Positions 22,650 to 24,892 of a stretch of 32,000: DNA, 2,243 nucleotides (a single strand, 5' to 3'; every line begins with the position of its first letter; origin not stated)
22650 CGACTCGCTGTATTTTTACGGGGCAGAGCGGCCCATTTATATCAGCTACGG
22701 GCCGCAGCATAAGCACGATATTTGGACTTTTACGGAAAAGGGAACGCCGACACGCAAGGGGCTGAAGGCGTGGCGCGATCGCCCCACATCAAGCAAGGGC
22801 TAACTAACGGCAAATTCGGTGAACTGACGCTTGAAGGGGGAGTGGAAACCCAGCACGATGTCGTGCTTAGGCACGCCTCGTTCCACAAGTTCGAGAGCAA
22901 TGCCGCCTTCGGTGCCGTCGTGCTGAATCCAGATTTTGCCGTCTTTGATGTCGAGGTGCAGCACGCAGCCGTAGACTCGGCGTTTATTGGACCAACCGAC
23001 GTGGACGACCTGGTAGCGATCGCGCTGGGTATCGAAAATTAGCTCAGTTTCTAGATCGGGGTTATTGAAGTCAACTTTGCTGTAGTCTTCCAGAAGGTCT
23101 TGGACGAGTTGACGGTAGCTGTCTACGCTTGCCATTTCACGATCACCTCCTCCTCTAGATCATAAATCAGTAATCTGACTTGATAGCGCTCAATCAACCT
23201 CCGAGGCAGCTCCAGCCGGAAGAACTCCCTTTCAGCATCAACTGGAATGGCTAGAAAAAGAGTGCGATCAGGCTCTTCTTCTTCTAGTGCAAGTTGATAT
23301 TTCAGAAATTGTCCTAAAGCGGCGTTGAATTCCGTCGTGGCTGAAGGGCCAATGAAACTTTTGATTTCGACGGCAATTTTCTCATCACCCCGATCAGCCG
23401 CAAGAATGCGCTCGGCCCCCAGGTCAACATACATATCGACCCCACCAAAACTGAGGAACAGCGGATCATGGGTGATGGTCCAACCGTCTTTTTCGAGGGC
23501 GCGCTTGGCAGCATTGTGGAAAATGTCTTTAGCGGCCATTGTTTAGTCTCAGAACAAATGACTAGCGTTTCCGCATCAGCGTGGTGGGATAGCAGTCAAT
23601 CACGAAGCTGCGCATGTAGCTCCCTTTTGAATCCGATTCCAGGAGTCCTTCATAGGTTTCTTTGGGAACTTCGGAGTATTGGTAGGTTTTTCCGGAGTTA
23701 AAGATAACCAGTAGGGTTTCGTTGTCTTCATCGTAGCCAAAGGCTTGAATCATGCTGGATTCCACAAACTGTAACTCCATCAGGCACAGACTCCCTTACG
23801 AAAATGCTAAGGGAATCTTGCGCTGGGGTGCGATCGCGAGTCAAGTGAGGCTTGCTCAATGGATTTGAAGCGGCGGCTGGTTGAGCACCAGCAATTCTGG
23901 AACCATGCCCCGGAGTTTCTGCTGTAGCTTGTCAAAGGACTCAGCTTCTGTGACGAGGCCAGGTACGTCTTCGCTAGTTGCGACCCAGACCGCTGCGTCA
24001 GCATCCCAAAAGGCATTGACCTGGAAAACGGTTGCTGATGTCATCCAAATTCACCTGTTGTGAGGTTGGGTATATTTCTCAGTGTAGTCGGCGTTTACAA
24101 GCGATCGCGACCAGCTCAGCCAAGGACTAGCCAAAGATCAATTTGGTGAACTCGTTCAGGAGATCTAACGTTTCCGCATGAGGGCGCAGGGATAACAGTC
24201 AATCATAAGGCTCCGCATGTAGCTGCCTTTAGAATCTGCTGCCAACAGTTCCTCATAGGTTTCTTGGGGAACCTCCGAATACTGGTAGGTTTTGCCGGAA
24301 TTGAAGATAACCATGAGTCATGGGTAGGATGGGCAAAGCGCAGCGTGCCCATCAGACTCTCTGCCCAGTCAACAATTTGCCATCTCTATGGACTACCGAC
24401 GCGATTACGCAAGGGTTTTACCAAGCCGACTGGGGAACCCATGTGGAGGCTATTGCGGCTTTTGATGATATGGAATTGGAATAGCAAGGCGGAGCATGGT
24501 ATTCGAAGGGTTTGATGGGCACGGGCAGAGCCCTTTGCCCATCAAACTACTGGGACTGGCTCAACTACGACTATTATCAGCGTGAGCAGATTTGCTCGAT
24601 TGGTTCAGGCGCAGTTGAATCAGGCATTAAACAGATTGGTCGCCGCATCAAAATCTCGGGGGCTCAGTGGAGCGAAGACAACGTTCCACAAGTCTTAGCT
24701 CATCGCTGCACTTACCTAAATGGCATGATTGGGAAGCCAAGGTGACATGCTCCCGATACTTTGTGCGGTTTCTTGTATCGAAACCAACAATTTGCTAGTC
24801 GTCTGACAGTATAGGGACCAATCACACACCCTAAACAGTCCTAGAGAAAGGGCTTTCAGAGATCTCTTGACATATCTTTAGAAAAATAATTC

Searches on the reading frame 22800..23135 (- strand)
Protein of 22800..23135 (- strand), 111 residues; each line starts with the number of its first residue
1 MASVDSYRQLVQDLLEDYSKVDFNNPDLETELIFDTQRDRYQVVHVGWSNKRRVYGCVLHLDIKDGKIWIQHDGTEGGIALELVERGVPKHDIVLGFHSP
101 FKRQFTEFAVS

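Call 39: search_protein_families(library=pfam, max_evalue=0.001, proteins=[window:22800-23135:-])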
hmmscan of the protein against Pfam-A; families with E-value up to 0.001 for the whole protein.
window:22800-23135:- (111 aa): 1 family
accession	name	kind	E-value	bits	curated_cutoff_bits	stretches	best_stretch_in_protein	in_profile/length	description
PF08869.16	XisI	-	1.9e-47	160.6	25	1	1-110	1-110/110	XisI protein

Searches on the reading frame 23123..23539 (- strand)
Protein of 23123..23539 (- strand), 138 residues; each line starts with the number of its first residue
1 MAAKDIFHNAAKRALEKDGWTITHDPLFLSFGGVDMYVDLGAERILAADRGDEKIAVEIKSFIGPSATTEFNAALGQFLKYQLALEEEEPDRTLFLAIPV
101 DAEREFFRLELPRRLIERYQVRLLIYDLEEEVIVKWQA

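Call 39: search_protein_families(library=pfam, max_evalue=0.001, proteins=[window:23123-23539:-])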
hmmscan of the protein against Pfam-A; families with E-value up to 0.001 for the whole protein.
window:23123-23539:- (138 aa): 1 family
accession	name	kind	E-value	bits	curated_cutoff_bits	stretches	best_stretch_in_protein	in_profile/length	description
PF08814.16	XisH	-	8.7e-54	181.8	25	1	1-134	1-134/134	XisH protein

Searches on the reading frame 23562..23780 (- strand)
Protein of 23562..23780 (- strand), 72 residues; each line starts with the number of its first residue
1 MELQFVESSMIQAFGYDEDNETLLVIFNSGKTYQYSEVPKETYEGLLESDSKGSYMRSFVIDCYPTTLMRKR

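Call 39: search_protein_families(library=pfam, max_evalue=0.001, proteins=[window:23562-23780:-])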
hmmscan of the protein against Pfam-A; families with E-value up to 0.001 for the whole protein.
window:23562-23780:- (72 aa): 1 family
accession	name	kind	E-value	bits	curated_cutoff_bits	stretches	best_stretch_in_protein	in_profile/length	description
PF13619.11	KTSC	-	1.1e-21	76.8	25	1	7-61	1-55/58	KTSC domain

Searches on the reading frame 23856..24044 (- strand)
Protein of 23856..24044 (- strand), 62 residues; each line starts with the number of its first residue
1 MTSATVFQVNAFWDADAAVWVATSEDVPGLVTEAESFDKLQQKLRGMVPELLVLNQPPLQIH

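Call 39: search_protein_families(library=pfam, max_evalue=0.001, proteins=[window:23856-24044:-])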
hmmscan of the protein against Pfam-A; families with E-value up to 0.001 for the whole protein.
window:23856-24044:- (62 aa): 1 family
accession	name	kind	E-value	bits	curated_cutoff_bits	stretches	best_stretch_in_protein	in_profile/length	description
PF08972.17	DUF1902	-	7.1e-19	68.1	22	1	7-59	2-54/74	Domain of unknown function (DUF1902)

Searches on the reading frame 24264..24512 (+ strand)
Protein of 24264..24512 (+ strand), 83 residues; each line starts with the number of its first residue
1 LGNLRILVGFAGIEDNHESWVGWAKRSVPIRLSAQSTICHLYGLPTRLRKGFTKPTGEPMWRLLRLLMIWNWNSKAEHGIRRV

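Call 10: search_protein_families(library=pfam, max_evalue=0.01, proteins=[window:24264-24512:+])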
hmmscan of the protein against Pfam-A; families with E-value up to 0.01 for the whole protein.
window:24264-24512:+ (83 aa): 0 families
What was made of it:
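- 24264..24745 (+): Transposase remnant at the left edge of the low-GC block. It consists of two short ORFs in different frames; the second matches the last ~57 residues of an ISKra4-family transposase. No Pfam hit (call 10).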

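Call 12: search_protein_families(library=ncbifam, max_evalue=0.01, proteins=[window:24264-24512:+])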
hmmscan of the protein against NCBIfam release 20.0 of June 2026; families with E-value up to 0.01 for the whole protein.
window:24264-24512:+ (83 aa): 0 families

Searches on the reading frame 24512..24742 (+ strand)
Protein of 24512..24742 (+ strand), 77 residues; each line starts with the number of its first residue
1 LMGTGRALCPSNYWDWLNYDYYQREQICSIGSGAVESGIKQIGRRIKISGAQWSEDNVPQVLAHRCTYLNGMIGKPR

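Call 10: search_protein_families(library=pfam, max_evalue=0.01, proteins=[window:24512-24742:+])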
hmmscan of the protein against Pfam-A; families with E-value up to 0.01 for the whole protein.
window:24512-24742:+ (77 aa): 0 families

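Call 12: search_protein_families(library=ncbifam, max_evalue=0.01, proteins=[window:24512-24742:+])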
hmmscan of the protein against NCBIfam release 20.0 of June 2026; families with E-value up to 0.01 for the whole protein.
window:24512-24742:+ (77 aa): 3 families
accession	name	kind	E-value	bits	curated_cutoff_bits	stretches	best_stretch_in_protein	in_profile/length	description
NF033572.1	transpos_ISKra4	equivalog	2.2e-22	79.8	205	1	15-71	364-420/422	ISKra4 family transposase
NF041731.2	transpos_ISH6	equivalog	0.00036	19.4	240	1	24-62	358-396/414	ISH6 family transposase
NF033529.1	transpos_ISLre2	equivalog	0.0015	17.9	200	1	12-71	262-321/382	ISLre2 family transposase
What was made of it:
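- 24264..24745 (+): NCBIfam NF033572 transpos_ISKra4, E 2.2e-22, profile positions 364-420 of 422 (call 12).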
